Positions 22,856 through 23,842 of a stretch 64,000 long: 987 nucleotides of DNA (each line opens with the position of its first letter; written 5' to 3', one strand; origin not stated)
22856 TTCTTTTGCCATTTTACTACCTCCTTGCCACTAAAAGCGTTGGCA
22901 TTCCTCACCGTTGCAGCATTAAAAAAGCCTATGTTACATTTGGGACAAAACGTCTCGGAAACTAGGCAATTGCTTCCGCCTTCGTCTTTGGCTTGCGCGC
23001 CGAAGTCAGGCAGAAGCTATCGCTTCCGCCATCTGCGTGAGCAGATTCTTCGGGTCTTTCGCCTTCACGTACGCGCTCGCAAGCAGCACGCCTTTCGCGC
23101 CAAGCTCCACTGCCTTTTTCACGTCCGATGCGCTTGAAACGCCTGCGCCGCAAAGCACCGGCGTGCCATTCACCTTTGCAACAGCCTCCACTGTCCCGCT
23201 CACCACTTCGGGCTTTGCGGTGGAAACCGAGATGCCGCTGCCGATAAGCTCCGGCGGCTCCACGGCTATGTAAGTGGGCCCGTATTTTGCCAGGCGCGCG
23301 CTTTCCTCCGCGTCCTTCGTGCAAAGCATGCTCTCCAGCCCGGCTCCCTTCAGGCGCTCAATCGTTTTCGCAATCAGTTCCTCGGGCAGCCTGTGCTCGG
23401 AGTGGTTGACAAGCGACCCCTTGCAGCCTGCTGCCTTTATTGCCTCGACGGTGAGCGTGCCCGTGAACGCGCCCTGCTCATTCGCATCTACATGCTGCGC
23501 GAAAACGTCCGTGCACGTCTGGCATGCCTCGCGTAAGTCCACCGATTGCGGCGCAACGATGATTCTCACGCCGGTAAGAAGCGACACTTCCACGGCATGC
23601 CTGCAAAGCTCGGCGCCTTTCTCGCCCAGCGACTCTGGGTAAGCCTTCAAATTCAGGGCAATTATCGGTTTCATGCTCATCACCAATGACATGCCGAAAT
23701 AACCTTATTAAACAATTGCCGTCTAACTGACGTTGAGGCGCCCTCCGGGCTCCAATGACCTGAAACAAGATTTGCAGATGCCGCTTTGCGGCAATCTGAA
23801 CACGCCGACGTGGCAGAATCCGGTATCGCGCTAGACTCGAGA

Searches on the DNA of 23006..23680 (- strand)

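Call 19: search_rna_families(sources=[L003, L004, L006, L007], threshold=gathering)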
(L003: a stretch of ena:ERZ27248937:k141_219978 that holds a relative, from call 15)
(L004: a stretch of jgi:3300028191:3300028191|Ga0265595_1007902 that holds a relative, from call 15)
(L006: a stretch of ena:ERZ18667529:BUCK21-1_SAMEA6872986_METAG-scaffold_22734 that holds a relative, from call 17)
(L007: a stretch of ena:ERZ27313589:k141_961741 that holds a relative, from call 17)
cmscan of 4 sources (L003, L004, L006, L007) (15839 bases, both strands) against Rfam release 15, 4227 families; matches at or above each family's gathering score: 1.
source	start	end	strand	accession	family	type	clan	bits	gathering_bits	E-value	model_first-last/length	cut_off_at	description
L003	997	1068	-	RF00005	tRNA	Gene; tRNA;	CL00001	71.3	29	3.3e-14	1-71/71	no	tRNA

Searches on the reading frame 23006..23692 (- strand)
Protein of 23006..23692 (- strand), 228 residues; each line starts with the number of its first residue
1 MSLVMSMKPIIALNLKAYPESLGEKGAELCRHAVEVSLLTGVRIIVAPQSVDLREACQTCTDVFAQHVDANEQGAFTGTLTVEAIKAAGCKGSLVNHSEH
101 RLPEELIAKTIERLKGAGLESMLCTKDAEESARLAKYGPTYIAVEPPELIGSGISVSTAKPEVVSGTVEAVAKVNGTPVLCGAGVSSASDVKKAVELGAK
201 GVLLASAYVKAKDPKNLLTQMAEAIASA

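Call 10: find_encoding_contigs(protein=window:23006-23692:-, flank=5000, max_places=10)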
Protein window:23006-23692:- (228 aa): no gene with exactly this product is on record in the collection.

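Call 13: find_homologous_proteins(query=window:23006-23680:-, max_evalue=1e-30)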
Query window:23006-23680:- (224 aa): 7872 proteins with E <= 1e-30 among 8000 candidates; the best 120 are listed.
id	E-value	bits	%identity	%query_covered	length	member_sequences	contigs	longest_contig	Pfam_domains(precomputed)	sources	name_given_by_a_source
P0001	4.6e-136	469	100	100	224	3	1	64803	PF00290.27,PF05690.21,PF00121.25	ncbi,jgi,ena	ncbi:MAG: triose-phosphate isomerase [Candidatus Micrarchaeia archaeon]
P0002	2.3e-116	405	87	99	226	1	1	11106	PF00290.27,PF01070.25,PF05690.21,PF00121.25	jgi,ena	-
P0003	6.2e-116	403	87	99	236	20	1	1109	PF00290.27,PF01070.25,PF05690.21,PF03060.22,PF00121.25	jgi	-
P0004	8.3e-116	403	87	99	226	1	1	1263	PF00290.27,PF05690.21,PF00121.25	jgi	-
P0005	1.1e-115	402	86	99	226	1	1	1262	PF00290.27,PF05690.21,PF00121.25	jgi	-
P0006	3.5e-115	401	87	98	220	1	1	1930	PF00290.27,PF05690.21,PF00121.25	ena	-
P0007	6.4e-115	400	89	98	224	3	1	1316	PF00290.27,PF05690.21,PF00121.25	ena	-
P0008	1.6e-114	399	87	98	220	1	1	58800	PF00290.27,PF01070.25,PF05690.21,PF00121.25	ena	-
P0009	5.1e-114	397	87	99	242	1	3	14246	PF00290.27,PF01070.25,PF05690.21,PF00121.25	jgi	jgi:triosephosphate isomerase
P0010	3.0e-113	394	85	98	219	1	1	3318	PF00290.27,PF05690.21,PF00121.25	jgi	jgi:triosephosphate isomerase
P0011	9.0e-113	393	87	99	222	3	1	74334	PF00290.27,PF05690.21,PF00121.25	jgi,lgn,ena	-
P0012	1.1e-112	393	87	98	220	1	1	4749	PF00290.27,PF01070.25,PF05690.21,PF00121.25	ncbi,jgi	ncbi:MAG: triose-phosphate isomerase [Candidatus Micrarchaeia archaeon]|jgi:triosephosphate isomeras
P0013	2.8e-112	391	87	98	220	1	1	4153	PF00290.27,PF05690.21,PF00121.25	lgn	-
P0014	2.3e-111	388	87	98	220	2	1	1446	PF00290.27,PF05690.21,PF00121.25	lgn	-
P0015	3.7e-111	388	85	98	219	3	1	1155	PF00290.27,PF05690.21,PF00121.25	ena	-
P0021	4.4e-107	374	85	98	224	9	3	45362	PF05690.21,PF00121.25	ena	-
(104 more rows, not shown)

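Call 15: find_encoding_contigs(protein=P0011, flank=3000, max_places=3)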
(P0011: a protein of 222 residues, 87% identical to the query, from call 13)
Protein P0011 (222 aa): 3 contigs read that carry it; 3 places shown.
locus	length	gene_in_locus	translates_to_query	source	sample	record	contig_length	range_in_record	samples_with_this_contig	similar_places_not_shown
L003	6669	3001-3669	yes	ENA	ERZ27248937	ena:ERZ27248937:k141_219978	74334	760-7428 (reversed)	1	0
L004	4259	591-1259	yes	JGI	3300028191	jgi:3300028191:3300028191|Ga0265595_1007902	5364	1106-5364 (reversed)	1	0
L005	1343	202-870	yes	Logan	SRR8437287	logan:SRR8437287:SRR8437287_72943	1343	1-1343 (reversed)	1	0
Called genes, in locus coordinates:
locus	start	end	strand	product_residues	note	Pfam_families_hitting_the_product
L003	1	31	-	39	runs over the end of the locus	-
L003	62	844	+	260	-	PF03109:ABC1 (faint), PF01163:RIO1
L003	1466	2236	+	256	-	-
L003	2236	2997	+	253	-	-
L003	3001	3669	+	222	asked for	PF00121:TIM, PF00290:Trp_syntA (weak), PF05690:ThiG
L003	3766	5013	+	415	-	PF00764:Arginosuc_synth, PF20979:Arginosuc_syn_C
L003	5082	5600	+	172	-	-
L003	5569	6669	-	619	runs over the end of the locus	?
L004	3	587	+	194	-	?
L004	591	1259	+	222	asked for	PF00121:TIM, PF00290:Trp_syntA (weak), PF05690:ThiG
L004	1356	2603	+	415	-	PF00764:Arginosuc_synth, PF20979:Arginosuc_syn_C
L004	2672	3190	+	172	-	-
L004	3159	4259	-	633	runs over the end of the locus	PF02824:TGS, PF07973:tRNA_SAD, PF00587:tRNA-synt_2b, PF03129:HGTP_anticodon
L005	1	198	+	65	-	?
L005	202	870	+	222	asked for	PF00121:TIM, PF00290:Trp_syntA (weak), PF05690:ThiG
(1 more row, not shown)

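Call 16: find_encoding_contigs(protein=P0008, flank=3000, max_places=3)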
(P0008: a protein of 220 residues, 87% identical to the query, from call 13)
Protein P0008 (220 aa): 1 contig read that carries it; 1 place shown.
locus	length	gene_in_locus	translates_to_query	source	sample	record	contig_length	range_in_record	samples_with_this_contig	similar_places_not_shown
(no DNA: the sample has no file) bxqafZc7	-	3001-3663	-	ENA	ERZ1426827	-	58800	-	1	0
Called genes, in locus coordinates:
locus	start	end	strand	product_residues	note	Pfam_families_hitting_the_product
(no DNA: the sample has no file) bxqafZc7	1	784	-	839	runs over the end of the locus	PF13620:CarboxypepD_reg (faint)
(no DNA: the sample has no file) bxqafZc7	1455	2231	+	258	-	-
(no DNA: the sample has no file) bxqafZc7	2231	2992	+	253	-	-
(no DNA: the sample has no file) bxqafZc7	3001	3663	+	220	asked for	PF00121:TIM, PF01070:FMN_dh (faint), PF05690:ThiG, PF00290:Trp_syntA (weak)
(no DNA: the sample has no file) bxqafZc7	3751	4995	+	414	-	PF00764:Arginosuc_synth, PF20979:Arginosuc_syn_C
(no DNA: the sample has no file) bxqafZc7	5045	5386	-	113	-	-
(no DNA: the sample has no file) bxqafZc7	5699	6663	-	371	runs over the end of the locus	-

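Call 17: find_encoding_contigs(protein=P0021, flank=3000, max_places=3)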
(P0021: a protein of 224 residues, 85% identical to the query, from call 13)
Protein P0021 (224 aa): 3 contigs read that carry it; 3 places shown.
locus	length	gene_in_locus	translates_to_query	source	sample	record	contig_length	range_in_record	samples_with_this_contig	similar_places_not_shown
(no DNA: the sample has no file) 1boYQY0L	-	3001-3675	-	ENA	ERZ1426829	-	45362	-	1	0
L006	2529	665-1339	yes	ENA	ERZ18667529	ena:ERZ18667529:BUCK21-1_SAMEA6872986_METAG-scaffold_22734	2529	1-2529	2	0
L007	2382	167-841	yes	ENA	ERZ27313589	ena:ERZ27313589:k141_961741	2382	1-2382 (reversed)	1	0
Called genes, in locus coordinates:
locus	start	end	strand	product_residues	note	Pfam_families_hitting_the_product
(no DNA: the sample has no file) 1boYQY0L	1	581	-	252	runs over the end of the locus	PF00881:Nitroreductase, PF14512:TM1586_NiRdase (faint)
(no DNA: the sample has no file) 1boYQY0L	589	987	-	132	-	-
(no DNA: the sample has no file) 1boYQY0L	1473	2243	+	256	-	-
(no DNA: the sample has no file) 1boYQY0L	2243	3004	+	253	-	-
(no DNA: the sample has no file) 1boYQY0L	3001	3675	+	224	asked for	PF00121:TIM, PF05690:ThiG (weak)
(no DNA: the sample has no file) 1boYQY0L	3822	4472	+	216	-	PF00702:Hydrolase, PF13419:HAD_2, PF13242:Hydrolase_like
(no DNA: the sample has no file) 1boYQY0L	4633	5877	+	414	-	PF00764:Arginosuc_synth, PF20979:Arginosuc_syn_C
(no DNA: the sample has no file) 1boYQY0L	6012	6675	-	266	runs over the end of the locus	-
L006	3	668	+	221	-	?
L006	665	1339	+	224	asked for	PF00121:TIM, PF05690:ThiG (weak)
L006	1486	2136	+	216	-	PF00702:Hydrolase, PF13419:HAD_2, PF13242:Hydrolase_like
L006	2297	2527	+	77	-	?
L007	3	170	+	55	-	?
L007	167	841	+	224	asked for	PF00121:TIM, PF05690:ThiG (weak)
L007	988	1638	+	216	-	PF00702:Hydrolase, PF13419:HAD_2, PF13242:Hydrolase_like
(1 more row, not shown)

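Call 25: find_related_loci(query=A2, collection=genome_contigs, flank=10000)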
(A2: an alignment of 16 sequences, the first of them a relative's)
Query A2 (224 aa) in genome_contigs; peptide patterns used: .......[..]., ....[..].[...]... (x = any residue, [..] = any of these).
600 stretches matched a pattern (row limit reached: there are more); 593 encode a relative of the query (tblastn E <= 1e-3); the best 80 are kept; 80 distinct loci.
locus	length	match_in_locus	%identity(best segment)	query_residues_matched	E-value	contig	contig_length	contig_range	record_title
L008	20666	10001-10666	86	1-222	4e-122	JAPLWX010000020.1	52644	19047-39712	MAG: Candidatus Micrarchaeota archaeon isolate LacPavin_0419_WC90_MAG_54_17 LacPavin_0419_WC90_scaffold_61808, whole gen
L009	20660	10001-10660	76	2-221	3e-107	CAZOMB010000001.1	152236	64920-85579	MAG TPA_asm: Candidatus Micrarchaeota archaeon isolate binchicken_co334_127 genome assembly, contig: NODE_94_length_1522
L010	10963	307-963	74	3-221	3e-104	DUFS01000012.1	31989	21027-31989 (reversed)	MAG TPA_asm: Candidatus Micrarchaeota archaeon isolate UBA10161 contig_21886, whole genome shotgun sequence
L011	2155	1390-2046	69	3-221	1e-101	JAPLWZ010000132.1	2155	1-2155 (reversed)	MAG: Candidatus Micrarchaeota archaeon isolate LacPavin_0920_WC57_MAG_51_7 LacPavin_0920_WC57_scaffold_118407, whole gen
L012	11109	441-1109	70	3-221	5e-96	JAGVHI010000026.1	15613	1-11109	MAG: archaeon isolate DeMMO2_26 c_000000052800, whole genome shotgun sequence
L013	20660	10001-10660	65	2-221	1e-90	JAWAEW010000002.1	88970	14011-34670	MAG: Candidatus Anstonellaceae archaeon isolate QQ_201907_bins_174 QQ_201907_bins_174_scaffold_2, whole genome shotgun s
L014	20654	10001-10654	63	3-221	3e-86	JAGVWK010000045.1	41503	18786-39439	Candidatus Micrarchaeota archaeon isolate RIFCSPHIGHO2_02_FULL_50_12 rifcsphigho2_02_scaffold_1488, whole genome shotgun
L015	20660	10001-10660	59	3-221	5e-83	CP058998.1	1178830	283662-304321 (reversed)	MAG: Candidatus Fermentimicrarchaeum limneticum isolate Sv326 chromosome, complete genome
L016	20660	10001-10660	60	1-219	3e-82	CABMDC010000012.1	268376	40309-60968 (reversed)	uncultured archaeon isolate LFW-121_3 genome assembly, contig: LFW1213_2, whole genome shotgun sequence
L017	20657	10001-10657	60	1-218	7e-80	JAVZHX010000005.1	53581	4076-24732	MAG: Candidatus Micrarchaeia archaeon isolate DRTY-6_201901_bins_19 DRTY-6_201901_bins_19_scaffold_5, whole genome shotg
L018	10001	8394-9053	59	3-221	4e-79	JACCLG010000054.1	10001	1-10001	MAG: Candidatus Micrarchaeota archaeon isolate Sv174 k141_1351218, whole genome shotgun sequence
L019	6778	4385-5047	60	2-221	5e-79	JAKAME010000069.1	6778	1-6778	MAG: Candidatus Micrarchaeota archaeon isolate WY5.bin156 NODE_21493_length_6778_cov_1.312284, whole genome shotgun sequ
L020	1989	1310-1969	60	3-221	3e-81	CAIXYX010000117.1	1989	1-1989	uncultured Candidatus Micrarchaeota archaeon isolate A14_bin-2075 genome assembly, contig: bin-2075:117/146, whole genom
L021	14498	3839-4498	74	2-221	4e-105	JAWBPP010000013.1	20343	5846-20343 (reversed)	MAG: Candidatus Anstonellaceae archaeon isolate HNT-4_202101_bins_86 HNT-4_202101_bins_86_scaffold_13, whole genome shot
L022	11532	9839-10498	59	3-221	9e-77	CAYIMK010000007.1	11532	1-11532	MAG TPA_asm: Candidatus Micrarchaeota archaeon isolate ERP119705_co25_669 genome assembly, contig: NODE_4723_length_1153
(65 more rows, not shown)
